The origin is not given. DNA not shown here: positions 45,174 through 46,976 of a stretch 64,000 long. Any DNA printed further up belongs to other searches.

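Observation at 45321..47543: PAS-PAS-cyclase with substitutions at transition-state residues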

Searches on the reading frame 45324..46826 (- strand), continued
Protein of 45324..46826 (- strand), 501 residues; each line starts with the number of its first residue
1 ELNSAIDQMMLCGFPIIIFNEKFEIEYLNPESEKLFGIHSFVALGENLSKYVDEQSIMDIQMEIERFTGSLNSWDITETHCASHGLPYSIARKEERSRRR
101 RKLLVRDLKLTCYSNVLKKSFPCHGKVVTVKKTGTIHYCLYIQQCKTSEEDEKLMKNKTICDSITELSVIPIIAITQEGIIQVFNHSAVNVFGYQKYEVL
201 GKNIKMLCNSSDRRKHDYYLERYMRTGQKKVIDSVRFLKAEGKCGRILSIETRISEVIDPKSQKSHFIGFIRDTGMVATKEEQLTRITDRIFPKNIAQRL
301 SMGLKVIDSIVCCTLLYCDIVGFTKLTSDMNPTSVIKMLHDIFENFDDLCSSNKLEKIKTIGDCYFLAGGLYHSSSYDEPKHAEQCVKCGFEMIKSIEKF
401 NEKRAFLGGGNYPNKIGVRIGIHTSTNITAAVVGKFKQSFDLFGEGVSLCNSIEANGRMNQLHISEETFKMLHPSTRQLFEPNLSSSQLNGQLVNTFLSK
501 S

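Call 41: find_homologous_proteins(query=window:45324-46826:-, max_evalue=0.00001)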
Query window:45324-46826:- (501 aa): 1535 proteins with E <= 0.00001 among 6482 candidates; the best 120 are listed.
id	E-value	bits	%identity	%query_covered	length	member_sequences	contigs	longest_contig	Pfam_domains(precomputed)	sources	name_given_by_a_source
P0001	0.0e+0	1136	100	100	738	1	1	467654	PF13426.14,PF00211.26,PF00989.32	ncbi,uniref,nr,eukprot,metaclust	ncbi:predicted protein [Naegleria gruberi]|uniref:Predicted protein n=1 Tax=Naegleria gruberi TaxID=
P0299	2.2e-137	477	47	96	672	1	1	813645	PF13426.14,PF08448.17,PF00211.26,PF00989.32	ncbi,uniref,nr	ncbi:hypothetical protein C9374_011468 [Naegleria lovaniensis]|uniref:Uncharacterized protein n=1 Ta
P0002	5.5e-136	472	47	93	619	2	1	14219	PF13426.14,PF00211.26,PF00989.32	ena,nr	nr:unnamed protein product [Naegleria fowleri]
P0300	8.7e-128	445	46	94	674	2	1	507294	PF13426.14,PF08448.17,PF00211.26,PF00989.32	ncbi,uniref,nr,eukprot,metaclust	ncbi:predicted protein [Naegleria gruberi]|uniref:Predicted protein n=1 Tax=Naegleria gruberi TaxID=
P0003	1.1e-123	432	42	97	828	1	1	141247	PF13426.14,PF24820.2,PF08448.17,PF00211.26,PF00989.32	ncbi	ncbi:hypothetical protein ABK040_010740 [Willaertia magna]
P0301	5.9e-123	429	43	94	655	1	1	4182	PF13426.14,PF08448.17,PF00211.26,PF00989.32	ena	-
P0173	9.2e-120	419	40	97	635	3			PF13426.14,PF13188.14,PF08448.17,PF00211.26,PF00989.32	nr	nr:unnamed protein product [Naegleria fowleri]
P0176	9.0e-116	406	41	97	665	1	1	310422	PF13426.14,PF08448.17,PF00211.26,PF00989.32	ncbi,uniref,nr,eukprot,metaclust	ncbi:predicted protein [Naegleria gruberi]|uniref:Predicted protein n=1 Tax=Naegleria gruberi TaxID=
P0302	6.0e-115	403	43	99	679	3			PF13426.14,PF00211.26,PF00989.32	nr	nr:unnamed protein product [Naegleria fowleri]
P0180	2.9e-109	384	43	94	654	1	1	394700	PF13426.14,PF08448.17,PF00211.26,PF00989.32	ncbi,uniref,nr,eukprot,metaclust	ncbi:predicted protein [Naegleria gruberi]|uniref:Predicted protein n=1 Tax=Naegleria gruberi TaxID=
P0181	1.3e-108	382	41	99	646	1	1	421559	PF13426.14,PF00211.26,PF00989.32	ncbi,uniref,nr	ncbi:hypothetical protein C9374_009276 [Naegleria lovaniensis]|uniref:Uncharacterized protein n=1 Ta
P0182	1.2e-97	346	27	54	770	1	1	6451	PF13596.13,PF08447.19,PF13426.14,PF13188.14,PF24820.2,PF08448.17,PF00989.32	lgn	-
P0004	2.6e-94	335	39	96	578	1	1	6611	PF13426.14,PF13188.14,PF24820.2,PF08448.17,PF00211.26,PF00989.32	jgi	-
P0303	5.7e-74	268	34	27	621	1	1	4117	PF13426.14,PF14284.12,PF13188.14,PF24820.2,PF17765.8,PF08448.17,PF00989.32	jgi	-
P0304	2.2e-64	236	30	69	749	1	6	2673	PF13426.14,PF13188.14,PF24820.2,PF08448.17,PF00211.26,PF00989.32,PF03804.20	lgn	-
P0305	1.5e-31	128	30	64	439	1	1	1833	PF13426.14,PF00211.26,PF00989.32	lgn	-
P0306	2.3e-31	127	31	66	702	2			PF13426.14,PF00211.26,PF00989.32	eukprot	eukprot:TRINITY_DN1311_c0_g1_i1.p1 TRINITY_DN1311_c0_g1~~TRINITY_DN1311_c0_g1_i1.p1 ORF type:complet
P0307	5.9e-31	126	37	45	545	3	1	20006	PF00672.31,PF00211.26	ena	-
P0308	1.4e-30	125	37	40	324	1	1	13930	PF00211.26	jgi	jgi:adenylate cyclase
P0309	4.2e-30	123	30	67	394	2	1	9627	PF13426.14,PF13188.14,PF08448.17,PF00211.26,PF00989.32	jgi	jgi:PAS domain S-box-containing protein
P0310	5.4e-30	123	36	39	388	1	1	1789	PF07701.21,PF00211.26,PF00072.31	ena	-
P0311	1.5e-29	121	39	39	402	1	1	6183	PF20967.3,PF00211.26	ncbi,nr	ncbi:MAG: adenylate/guanylate cyclase domain-containing protein [Leptospiraceae bacterium]|nr:adenyl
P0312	1.7e-29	121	34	42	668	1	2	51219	PF13426.14,PF13188.14,PF13185.13,PF24820.2,PF08448.17,PF00211.26,PF00989.32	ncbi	-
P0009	1.8e-29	121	38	35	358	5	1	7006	PF00672.31,PF00211.26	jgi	-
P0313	2.3e-29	121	32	60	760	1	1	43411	PF13426.14,PF13188.14,PF08448.17,PF00211.26,PF00989.32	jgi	jgi:PAS domain S-box-containing protein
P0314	3.4e-29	120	39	35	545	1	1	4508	PF00672.31,PF00211.26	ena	-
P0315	3.4e-29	120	39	35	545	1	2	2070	PF00672.31,PF00211.26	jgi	jgi:class 3 adenylate cyclase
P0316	4.0e-29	120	39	35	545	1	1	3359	PF00672.31,PF00211.26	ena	-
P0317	4.6e-29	120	38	35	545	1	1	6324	PF00672.31,PF00211.26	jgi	-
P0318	6.4e-29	119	31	73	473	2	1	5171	PF13426.14,PF00211.26,PF00989.32,PF00072.31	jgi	jgi:adenylate cyclase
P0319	1.0e-28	118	39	35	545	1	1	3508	PF00672.31,PF00211.26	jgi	-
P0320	1.9e-28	118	38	35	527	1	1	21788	PF00672.31,PF00211.26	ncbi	ncbi:MAG: adenylate/guanylate cyclase domain-containing protein [Pseudomonadota bacterium]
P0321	2.0e-28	118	38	35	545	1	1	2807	PF00672.31,PF00211.26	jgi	-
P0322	2.2e-28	117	38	35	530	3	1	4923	PF00672.31,PF00211.26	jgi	-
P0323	2.2e-28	117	31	57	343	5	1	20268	PF00211.26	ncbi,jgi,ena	-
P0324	2.3e-28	117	38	35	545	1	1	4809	PF00672.31,PF00211.26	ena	-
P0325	3.3e-28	117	40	35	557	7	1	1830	PF00672.31,PF00211.26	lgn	-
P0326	5.0e-28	116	40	35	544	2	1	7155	PF00672.31,PF00211.26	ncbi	-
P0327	5.2e-28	116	39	39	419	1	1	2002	PF00211.26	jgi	jgi:adenylate cyclase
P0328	6.6e-28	116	29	75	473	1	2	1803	PF13426.14,PF13188.14,PF00211.26,PF00989.32,PF00072.31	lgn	-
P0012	7.2e-28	116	40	35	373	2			PF00672.31,PF00211.26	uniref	uniref:adenylate/guanylate cyclase domain-containing protein n=1 Tax=uncultured Devosia sp. TaxID=21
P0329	7.8e-28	116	39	38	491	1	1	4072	PF13185.13,PF01590.33,PF13492.13,PF00211.26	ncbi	-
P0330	9.3e-28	115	37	40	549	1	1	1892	PF00515.35,PF13424.13,PF13176.13,PF14938.13,PF13432.13,PF00211.26,PF13181.13,PF07719.24,PF13374.13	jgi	jgi:class 3 adenylate cyclase/uncharacterized protein HemY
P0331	9.5e-28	115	37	36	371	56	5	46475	PF00211.26,PF00072.31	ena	-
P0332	1.5e-27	115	41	36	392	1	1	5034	PF00211.26,PF00072.31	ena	-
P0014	1.7e-27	114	35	36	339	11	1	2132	PF00672.31,PF00211.26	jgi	jgi:adenylate cyclase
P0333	1.7e-27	114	36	39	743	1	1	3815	PF13414.13,PF13176.13,PF24885.2,PF13428.13,PF13374.13,PF14559.13,PF17874.8,PF00515.35,PF13424.13,PF14938.13,PF13432.13,PF00211.26,PF13181.13,PF07719.24,PF13174.13,PF20308.5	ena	-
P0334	1.8e-27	114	36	39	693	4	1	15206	PF00515.35,PF13424.13,PF13176.13,PF14938.13,PF13432.13,PF00211.26,PF13181.13,PF07719.24,PF13374.13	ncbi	-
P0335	1.8e-27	114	35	40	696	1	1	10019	PF17874.8,PF00515.35,PF13424.13,PF13176.13,PF14938.13,PF13432.13,PF00211.26,PF13181.13,PF07719.24,PF13374.13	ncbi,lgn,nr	ncbi:MAG: tetratricopeptide repeat protein [Candidatus Kapabacteria bacterium]|nr:tetratricopeptide 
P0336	1.9e-27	114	40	37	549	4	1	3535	PF00672.31,PF00211.26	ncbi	-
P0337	2.4e-27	114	33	44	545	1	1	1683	PF00672.31,PF00211.26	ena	-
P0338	2.4e-27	114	38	37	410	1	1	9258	PF00211.26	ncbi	-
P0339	2.6e-27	114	35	36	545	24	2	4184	PF00672.31,PF00211.26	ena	-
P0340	3.5e-27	113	31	43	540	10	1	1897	PF00672.31,PF00211.26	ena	-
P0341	3.6e-27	113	37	37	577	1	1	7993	PF00672.31,PF05228.20,PF00211.26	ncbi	-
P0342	4.1e-27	113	37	39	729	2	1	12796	PF13414.13,PF13176.13,PF24885.2,PF13428.13,PF13374.13,PF17874.8,PF00515.35,PF13424.13,PF21033.5,PF14938.13,PF13432.13,PF00211.26,PF13181.13,PF07719.24,PF20308.5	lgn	-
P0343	4.6e-27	113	34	46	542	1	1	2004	PF00512.32,PF00211.26,PF00072.31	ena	-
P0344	4.9e-27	113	40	35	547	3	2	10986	PF00672.31,PF00211.26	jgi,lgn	jgi:class 3 adenylate cyclase/HAMP domain-containing protein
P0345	5.6e-27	113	40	38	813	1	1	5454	PF00672.31,PF00211.26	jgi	-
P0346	5.6e-27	113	38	37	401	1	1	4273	PF00211.26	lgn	-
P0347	7.1e-27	112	33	44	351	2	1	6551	PF00211.26,PF00072.31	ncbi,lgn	ncbi:MAG: adenylate/guanylate cyclase domain-containing protein [Cyanobacteria bacterium P01_H01_bin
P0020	8.1e-27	112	36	39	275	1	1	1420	PF00672.31,PF00211.26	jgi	jgi:class 3 adenylate cyclase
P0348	1.2e-26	112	33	45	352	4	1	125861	PF00211.26,PF00072.31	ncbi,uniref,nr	ncbi:MAG: response regulator [Okeania sp. SIO3I5]|uniref:adenylate/guanylate cyclase domain-containi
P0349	1.2e-26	112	30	51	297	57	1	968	PF00672.31,PF26769.1,PF00211.26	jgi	jgi:class 3 adenylate cyclase/HAMP domain-containing protein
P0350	1.2e-26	112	37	35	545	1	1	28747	PF00672.31,PF00211.26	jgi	jgi:adenylate cyclase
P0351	1.5e-26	111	40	35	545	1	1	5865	PF00672.31,PF00211.26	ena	-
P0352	1.6e-26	111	37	39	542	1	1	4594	PF00512.32,PF00211.26,PF00072.31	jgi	jgi:adenylate cyclase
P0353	1.6e-26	111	37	39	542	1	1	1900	PF00512.32,PF00211.26,PF00072.31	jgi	-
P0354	1.6e-26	111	35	40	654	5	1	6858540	PF13426.14,PF13185.13,PF01590.33,PF08448.17,PF00211.26,PF00989.32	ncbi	ncbi:MAG: adenylate/guanylate cyclase domain-containing protein [Phormidium sp.]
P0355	1.6e-26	111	36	42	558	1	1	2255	PF00672.31,PF26769.1,PF00211.26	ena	-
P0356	1.7e-26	111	36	38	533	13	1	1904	PF00211.26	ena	-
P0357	1.8e-26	111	33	39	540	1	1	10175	PF00672.31,PF00211.26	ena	-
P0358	1.8e-26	111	37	36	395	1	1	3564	PF00211.26,PF00072.31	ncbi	-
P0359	1.9e-26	111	36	39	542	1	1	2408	PF00512.32,PF00211.26,PF00072.31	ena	-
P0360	2.0e-26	111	27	62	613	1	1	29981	PF13426.14,PF13188.14,PF08448.17,PF00211.26,PF00989.32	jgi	jgi:PAS domain S-box-containing protein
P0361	2.1e-26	111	38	37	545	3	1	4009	PF00672.31,PF00211.26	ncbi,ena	-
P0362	2.7e-26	110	38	36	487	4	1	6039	PF13185.13,PF01590.33,PF00211.26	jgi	jgi:class 3 adenylate cyclase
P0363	2.9e-26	110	36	39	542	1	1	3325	PF00512.32,PF00211.26,PF00072.31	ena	-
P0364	3.0e-26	110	36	39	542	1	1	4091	PF00512.32,PF00211.26,PF00072.31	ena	-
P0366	3.3e-26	110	36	44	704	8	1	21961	PF13431.13,PF13414.13,PF17874.8,PF00515.35,PF13424.13,PF13176.13,PF24885.2,PF00211.26,PF13181.13,PF07719.24,PF13374.13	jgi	jgi:class 3 adenylate cyclase/Tfp pilus assembly protein PilF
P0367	3.3e-26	110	35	42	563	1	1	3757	PF00672.31,PF26769.1,PF00211.26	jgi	-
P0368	3.6e-26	110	37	36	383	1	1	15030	PF07701.21,PF00211.26,PF00072.31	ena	-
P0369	3.6e-26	110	35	40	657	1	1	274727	PF10602.16,PF13176.13,PF13428.13,PF13374.13,PF17874.8,PF00515.35,PF13424.13,PF14938.13,PF13432.13,PF00211.26,PF13181.13,PF07719.24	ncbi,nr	ncbi:MAG: tetratricopeptide repeat protein [Ignavibacteria bacterium]|nr:tetratricopeptide repeat pr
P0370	3.6e-26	110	33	45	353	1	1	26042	PF00211.26,PF00072.31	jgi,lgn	-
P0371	3.6e-26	110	36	37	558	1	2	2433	PF00672.31,PF26769.1,PF00211.26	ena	-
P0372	3.7e-26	110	36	39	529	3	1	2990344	PF00672.31,PF00211.26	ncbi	ncbi:MAG: adenylate/guanylate cyclase domain-containing protein [Arcticibacter sp.]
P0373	4.1e-26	110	36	39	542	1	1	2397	PF00512.32,PF00211.26,PF00072.31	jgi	jgi:class 3 adenylate cyclase/CheY-like chemotaxis protein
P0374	5.0e-26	110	36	41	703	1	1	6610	PF10602.16,PF11817.15,PF13414.13,PF13176.13,PF24885.2,PF18768.8,PF13428.13,PF13374.13,PF07721.21,PF14559.13,PF13371.13,PF17874.8,PF00515.35,PF13424.13,PF28559.1,PF21033.5,PF14938.13,PF13432.13,PF00211.26,PF13181.13,PF07719.24,PF13174.13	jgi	-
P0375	5.2e-26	110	36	39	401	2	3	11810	PF00211.26,PF00072.31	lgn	-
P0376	5.2e-26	110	32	45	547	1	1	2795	PF00672.31,PF00211.26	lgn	-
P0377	6.0e-26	109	36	39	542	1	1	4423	PF00512.32,PF00211.26,PF00072.31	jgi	-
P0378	6.3e-26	109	39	36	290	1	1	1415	PF00211.26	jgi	jgi:class 3 adenylate cyclase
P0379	6.5e-26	109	39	39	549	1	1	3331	PF00672.31,PF00211.26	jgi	-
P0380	6.8e-26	109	31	46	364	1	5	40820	PF00211.26,PF00072.31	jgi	jgi:adenylate cyclase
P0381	7.0e-26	109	36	37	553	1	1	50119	PF00672.31,PF00211.26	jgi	jgi:adenylate cyclase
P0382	7.2e-26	109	34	39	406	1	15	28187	PF07701.21,PF00211.26,PF00072.31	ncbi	-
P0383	7.3e-26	109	35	39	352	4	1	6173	PF00211.26,PF00072.31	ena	-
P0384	7.6e-26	109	35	39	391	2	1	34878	PF07701.21,PF00211.26,PF00072.31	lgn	-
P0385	7.7e-26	109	35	42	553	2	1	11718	PF00672.31,PF26769.1,PF00211.26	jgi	jgi:class 3 adenylate cyclase/HAMP domain-containing protein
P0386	7.9e-26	109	36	38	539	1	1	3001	PF00672.31,PF26769.1,PF00211.26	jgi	jgi:adenylate cyclase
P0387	8.6e-26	109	36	36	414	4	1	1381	PF00211.26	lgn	-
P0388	8.9e-26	109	34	39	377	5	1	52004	PF00211.26,PF00072.31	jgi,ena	-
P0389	9.1e-26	109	36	37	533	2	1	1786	PF00672.31,PF26769.1,PF00211.26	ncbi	-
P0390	9.4e-26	109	38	36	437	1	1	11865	PF20967.3,PF00211.26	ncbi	ncbi:MAG: adenylate/guanylate cyclase domain-containing protein [Acidobacteriota bacterium]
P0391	1.0e-25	109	36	37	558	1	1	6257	PF00672.31,PF26769.1,PF00211.26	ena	-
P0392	1.1e-25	109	37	36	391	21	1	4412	PF00211.26,PF00072.31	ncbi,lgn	-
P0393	1.1e-25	109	36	40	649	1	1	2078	PF07495.20,PF07494.18,PF00211.26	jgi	jgi:class 3 adenylate cyclase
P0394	1.1e-25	109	36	38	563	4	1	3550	PF00672.31,PF26769.1,PF00211.26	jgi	jgi:class 3 adenylate cyclase/HAMP domain-containing protein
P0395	1.1e-25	108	36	38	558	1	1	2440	PF00672.31,PF26769.1,PF00211.26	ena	-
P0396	1.1e-25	108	36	37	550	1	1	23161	PF00672.31,PF26769.1,PF00211.26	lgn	-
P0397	1.1e-25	108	36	38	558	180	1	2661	PF00672.31,PF26769.1,PF00211.26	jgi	jgi:class 3 adenylate cyclase/HAMP domain-containing protein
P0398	1.2e-25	108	36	38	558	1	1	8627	PF00672.31,PF00211.26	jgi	jgi:class 3 adenylate cyclase/HAMP domain-containing protein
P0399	1.3e-25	108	35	39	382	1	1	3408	PF00211.26,PF00072.31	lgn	-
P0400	1.3e-25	108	36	38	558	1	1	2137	PF00672.31,PF00211.26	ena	-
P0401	1.3e-25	108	36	38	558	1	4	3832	PF00672.31,PF00211.26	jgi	jgi:class 3 adenylate cyclase/HAMP domain-containing protein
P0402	1.3e-25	108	36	38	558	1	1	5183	PF00672.31,PF00211.26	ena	-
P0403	1.3e-25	108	36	38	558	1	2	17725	PF00672.31,PF00211.26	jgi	jgi:class 3 adenylate cyclase/HAMP domain-containing protein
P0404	1.3e-25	108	36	38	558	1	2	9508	PF00672.31,PF00211.26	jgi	jgi:class 3 adenylate cyclase/HAMP domain-containing protein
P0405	1.4e-25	108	38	36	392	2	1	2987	PF00211.26,PF00072.31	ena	-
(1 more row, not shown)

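Call 43: find_encoding_contigs(protein=P0299, flank=10000, max_places=2)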
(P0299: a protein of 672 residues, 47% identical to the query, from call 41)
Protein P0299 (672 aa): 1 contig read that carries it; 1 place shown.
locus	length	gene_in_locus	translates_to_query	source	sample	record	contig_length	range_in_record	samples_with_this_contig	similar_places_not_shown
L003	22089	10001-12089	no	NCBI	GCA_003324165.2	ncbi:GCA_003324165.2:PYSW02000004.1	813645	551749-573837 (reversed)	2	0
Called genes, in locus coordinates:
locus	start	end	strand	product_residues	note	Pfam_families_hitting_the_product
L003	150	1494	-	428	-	PF00899:ThiF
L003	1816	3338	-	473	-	PF00168:C2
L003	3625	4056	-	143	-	-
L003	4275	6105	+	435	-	PF00790:VHS (weak), PF04818:CID, PF23228:zf_PCFS4 (weak)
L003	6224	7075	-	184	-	PF00929:RNase_T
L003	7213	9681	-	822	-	-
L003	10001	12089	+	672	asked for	PF08448:PAS_4 (faint), PF00989:PAS, PF13426:PAS_9, PF00211:Guanylate_cyc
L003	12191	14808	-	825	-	PF00266:Aminotran_5, PF03476:MOSC_N, PF03473:MOSC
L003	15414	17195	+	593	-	PF00069:Pkinase, PF07714:PK_Tyr_Ser-Thr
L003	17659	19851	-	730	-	-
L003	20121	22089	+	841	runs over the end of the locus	-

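Call 44: find_encoding_contigs(protein=P0300, flank=10000, max_places=2)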
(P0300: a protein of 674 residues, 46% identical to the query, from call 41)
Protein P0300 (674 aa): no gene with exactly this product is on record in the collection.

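Call 53: find_encoding_contigs(protein=P0176, flank=10000, max_places=1)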
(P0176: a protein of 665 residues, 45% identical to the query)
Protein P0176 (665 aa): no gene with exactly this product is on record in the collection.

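Call 54: find_encoding_contigs(protein=P0180, flank=10000, max_places=1)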
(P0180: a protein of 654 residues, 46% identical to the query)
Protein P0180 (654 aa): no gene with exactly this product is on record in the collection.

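Call 55: find_encoding_contigs(protein=P0179, flank=10000, max_places=1)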
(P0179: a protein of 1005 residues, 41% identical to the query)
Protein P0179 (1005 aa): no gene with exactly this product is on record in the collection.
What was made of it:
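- Tried and rejected: The N. gruberi paralogues P0300, P0176, P0180 and P0179 are not in the contig index (calls 44, 53-55).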
